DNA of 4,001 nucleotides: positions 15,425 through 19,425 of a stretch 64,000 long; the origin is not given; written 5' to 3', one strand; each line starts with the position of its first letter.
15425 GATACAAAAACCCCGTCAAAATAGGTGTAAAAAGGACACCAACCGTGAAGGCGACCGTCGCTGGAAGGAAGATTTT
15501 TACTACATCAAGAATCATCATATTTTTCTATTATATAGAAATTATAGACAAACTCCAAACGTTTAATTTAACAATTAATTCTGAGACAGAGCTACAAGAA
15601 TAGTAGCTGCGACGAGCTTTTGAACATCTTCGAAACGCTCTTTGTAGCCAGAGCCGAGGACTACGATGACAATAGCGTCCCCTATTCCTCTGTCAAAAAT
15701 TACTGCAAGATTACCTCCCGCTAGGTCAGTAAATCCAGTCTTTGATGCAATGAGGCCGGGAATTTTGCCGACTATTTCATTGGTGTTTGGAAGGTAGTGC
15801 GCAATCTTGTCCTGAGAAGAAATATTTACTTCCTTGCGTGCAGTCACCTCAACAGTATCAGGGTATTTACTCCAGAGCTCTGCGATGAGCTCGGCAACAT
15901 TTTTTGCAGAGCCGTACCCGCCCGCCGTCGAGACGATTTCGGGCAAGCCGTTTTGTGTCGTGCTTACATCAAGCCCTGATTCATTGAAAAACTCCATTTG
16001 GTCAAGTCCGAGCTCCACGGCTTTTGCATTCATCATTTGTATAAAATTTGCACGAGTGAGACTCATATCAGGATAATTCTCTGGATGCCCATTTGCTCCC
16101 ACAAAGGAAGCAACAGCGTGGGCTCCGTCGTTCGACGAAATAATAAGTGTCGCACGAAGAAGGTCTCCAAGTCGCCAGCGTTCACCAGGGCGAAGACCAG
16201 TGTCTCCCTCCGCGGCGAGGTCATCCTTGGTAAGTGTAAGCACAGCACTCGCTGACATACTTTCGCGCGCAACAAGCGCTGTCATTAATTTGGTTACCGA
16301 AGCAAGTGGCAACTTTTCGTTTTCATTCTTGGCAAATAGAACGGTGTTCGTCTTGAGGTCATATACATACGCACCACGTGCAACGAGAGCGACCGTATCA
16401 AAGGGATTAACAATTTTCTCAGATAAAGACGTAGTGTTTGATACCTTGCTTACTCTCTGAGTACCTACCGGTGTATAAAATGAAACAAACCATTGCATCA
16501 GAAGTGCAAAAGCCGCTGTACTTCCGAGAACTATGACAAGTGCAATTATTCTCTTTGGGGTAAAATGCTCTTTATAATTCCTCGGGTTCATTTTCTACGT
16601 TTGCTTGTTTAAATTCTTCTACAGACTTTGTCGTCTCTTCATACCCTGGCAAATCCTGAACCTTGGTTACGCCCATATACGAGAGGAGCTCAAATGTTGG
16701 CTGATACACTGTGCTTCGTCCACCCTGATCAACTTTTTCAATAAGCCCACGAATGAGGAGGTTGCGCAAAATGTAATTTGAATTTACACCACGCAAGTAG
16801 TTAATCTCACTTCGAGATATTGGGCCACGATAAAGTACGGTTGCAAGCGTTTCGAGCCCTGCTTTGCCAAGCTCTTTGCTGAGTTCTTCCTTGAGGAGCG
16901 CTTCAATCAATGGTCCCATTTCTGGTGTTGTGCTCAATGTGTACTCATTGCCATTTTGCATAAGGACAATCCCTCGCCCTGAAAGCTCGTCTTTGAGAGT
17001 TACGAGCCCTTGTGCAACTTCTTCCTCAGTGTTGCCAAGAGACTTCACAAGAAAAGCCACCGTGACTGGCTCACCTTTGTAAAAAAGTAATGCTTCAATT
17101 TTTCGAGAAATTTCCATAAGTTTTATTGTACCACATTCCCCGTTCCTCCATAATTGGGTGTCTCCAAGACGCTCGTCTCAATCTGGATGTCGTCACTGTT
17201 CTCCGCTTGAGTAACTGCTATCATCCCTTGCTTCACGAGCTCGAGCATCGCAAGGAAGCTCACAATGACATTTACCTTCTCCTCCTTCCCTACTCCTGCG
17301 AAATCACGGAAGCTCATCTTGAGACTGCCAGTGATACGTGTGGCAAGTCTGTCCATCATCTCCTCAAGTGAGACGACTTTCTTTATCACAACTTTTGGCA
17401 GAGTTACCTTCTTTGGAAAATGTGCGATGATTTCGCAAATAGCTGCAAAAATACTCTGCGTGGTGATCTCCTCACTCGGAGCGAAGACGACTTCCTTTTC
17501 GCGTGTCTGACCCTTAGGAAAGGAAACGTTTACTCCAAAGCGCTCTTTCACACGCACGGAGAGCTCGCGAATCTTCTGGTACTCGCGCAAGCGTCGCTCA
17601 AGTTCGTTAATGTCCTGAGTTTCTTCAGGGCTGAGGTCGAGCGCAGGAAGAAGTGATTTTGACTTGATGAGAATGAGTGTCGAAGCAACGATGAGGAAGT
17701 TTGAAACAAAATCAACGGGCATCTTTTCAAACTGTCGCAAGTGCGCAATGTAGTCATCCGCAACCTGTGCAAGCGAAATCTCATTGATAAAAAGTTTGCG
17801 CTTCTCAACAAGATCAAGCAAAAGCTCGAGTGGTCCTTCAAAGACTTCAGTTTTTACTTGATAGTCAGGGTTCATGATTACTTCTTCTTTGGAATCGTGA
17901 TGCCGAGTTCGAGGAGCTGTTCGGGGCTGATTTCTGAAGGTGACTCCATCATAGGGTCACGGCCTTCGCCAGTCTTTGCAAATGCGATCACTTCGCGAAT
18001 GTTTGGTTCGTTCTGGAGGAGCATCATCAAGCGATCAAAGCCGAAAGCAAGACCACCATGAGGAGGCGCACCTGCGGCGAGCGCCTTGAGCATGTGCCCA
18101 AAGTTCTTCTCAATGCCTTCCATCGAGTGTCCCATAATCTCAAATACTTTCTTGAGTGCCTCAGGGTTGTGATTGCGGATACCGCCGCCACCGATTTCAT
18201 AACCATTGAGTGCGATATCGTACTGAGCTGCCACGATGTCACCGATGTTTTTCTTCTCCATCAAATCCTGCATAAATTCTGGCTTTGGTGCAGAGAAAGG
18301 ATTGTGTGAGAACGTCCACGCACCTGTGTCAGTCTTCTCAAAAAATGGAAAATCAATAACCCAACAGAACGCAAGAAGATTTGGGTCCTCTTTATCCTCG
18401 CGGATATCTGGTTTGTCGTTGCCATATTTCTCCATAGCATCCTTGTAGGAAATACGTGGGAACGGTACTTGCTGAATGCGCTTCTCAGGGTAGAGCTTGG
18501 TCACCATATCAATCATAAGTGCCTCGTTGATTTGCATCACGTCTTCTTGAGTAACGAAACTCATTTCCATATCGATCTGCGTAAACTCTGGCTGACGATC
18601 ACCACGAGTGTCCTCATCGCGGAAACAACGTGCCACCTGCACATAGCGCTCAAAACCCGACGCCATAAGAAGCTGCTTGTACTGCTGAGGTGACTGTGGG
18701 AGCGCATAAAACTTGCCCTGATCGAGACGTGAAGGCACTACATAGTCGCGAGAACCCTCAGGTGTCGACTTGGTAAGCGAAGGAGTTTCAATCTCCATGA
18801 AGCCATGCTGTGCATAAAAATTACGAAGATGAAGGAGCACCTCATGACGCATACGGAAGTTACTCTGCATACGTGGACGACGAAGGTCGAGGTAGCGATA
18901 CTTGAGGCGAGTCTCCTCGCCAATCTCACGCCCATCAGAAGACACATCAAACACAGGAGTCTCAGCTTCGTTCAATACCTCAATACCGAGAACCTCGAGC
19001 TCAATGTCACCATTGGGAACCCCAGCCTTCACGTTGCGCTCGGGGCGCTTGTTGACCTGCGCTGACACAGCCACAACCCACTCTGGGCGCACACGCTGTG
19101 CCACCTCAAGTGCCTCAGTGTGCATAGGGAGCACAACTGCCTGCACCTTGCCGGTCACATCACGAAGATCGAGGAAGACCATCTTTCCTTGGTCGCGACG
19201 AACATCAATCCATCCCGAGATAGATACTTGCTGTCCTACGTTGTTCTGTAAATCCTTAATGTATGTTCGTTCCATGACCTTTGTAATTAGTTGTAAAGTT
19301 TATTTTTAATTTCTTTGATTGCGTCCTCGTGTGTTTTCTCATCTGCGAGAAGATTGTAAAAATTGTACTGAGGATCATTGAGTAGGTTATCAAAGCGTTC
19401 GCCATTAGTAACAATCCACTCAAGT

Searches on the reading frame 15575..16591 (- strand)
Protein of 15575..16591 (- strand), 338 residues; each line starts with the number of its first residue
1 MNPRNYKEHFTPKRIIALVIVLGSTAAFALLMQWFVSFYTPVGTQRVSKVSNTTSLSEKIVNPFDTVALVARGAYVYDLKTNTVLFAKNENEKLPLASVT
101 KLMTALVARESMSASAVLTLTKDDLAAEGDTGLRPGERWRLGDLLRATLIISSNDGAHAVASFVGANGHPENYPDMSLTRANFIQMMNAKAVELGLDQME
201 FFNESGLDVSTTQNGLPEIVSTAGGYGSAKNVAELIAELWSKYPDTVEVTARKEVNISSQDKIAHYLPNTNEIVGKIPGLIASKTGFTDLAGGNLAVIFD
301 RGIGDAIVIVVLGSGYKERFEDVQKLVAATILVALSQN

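Call 52: search_protein_families(library=pfam, proteins=[window:15575-16591:-], max_evalue=0.001)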
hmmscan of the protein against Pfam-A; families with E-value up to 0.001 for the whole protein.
window:15575-16591:- (338 aa): 2 families
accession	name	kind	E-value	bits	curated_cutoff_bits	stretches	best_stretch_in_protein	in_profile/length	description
PF00768.25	Peptidase_S11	-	2.5e-31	109.4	27.6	1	69-312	10-235/239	D-alanyl-D-alanine carboxypeptidase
PF13354.11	Beta-lactamase2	-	3.4e-09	36.8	22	1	73-311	1-212/214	Beta-lactamase enzyme family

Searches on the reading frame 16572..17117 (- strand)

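Call 97: search_protein_families(library=pfam, proteins=[window:16572-17117:-], max_evalue=0.001)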
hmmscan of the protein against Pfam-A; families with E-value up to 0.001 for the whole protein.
window:16572-17117:- (181 aa): 2 families
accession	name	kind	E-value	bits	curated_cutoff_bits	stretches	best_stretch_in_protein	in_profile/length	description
PF04079.22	SMC_ScpB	-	4.7e-38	130.7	27.4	1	6-157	2-158/160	Segregation and condensation complex subunit ScpB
PF12324.14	HTH_15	-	7.4e-05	23.3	27.2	0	5-43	24-61/74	Helix-turn-helix domain of alkylmercury lyase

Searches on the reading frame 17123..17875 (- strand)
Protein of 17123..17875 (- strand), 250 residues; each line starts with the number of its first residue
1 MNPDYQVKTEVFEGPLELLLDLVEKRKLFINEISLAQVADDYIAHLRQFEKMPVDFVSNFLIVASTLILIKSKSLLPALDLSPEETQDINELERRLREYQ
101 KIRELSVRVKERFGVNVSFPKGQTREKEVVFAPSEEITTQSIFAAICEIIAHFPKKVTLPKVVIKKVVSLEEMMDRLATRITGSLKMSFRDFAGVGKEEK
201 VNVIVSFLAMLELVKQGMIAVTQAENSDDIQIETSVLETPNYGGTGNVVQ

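Call 97: search_protein_families(library=pfam, proteins=[window:17123-17875:-], max_evalue=0.001)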
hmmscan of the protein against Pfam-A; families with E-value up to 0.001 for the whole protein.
window:17123-17875:- (250 aa): 1 family
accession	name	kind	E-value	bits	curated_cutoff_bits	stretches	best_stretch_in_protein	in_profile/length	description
PF02616.19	SMC_ScpA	-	1.8e-24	87.5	24.6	1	22-233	1-230/232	Segregation and condensation protein ScpA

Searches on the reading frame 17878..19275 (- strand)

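Call 97: search_protein_families(library=pfam, proteins=[window:17878-19275:-], max_evalue=0.001)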
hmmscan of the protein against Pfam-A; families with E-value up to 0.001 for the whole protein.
window:17878-19275:- (465 aa): 2 families
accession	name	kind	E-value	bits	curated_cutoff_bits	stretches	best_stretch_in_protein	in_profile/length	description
PF00152.25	tRNA-synt_2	-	4.7e-112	374.5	25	1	120-435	2-307/308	tRNA synthetases class II (D, K and N)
PF01336.31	tRNA_anti-codon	-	3.3e-15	56.2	27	1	17-101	1-75/75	OB-fold nucleic acid binding domain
